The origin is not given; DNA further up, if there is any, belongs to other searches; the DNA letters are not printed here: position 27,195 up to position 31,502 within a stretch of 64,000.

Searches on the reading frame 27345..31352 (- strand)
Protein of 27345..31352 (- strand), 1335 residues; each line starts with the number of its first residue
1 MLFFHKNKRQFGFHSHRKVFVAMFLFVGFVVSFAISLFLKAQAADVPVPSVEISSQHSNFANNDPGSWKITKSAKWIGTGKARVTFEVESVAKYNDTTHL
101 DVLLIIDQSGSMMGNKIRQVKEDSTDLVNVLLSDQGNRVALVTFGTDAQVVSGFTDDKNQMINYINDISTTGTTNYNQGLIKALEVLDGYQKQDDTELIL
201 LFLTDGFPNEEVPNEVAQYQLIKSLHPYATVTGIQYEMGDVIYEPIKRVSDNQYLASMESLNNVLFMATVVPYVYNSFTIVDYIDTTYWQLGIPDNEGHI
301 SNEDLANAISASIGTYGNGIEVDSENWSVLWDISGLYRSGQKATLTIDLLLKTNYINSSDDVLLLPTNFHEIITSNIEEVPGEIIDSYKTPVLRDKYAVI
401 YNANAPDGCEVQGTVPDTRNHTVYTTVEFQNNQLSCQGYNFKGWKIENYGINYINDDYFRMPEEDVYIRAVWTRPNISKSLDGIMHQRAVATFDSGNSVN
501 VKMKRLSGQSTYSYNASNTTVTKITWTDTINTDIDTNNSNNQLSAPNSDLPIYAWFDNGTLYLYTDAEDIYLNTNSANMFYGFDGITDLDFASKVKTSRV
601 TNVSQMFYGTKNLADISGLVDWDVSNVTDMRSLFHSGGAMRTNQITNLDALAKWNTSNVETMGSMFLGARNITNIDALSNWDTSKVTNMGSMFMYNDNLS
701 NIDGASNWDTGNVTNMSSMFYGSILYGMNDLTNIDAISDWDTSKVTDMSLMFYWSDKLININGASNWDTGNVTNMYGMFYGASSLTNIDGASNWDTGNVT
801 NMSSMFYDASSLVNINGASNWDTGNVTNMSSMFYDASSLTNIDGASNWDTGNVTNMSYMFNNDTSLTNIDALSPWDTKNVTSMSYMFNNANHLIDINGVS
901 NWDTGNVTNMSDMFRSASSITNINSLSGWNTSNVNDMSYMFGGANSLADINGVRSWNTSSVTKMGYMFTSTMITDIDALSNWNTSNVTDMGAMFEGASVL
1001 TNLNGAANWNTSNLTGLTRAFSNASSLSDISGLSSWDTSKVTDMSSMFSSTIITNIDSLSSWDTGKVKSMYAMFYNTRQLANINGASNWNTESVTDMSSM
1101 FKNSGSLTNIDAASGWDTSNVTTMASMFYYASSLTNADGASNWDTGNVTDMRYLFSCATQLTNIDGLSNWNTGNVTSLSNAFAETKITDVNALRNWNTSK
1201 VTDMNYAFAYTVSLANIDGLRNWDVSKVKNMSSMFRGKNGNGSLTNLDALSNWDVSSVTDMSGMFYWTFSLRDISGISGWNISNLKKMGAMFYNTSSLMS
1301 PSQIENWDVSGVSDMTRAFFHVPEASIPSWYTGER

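Call 75: search_protein_families(library=pfam, proteins=[window:27345-31352:-], max_evalue=0.0001)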
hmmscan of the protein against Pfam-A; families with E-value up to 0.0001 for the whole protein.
window:27345-31352:- (1335 aa): 3 families
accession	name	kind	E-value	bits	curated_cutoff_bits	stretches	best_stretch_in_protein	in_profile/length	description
PF03382.20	DUF285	-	6.1e-178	581.5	25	10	733-839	14-113/120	Mycoplasma protein of unknown function, DUF285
PF13519.12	VWA_2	-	2.6e-15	57.4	27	1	102-206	1-106/107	von Willebrand factor type A domain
PF00092.34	VWA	-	7.8e-15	56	23.8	1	101-218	1-126/174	von Willebrand factor type A domain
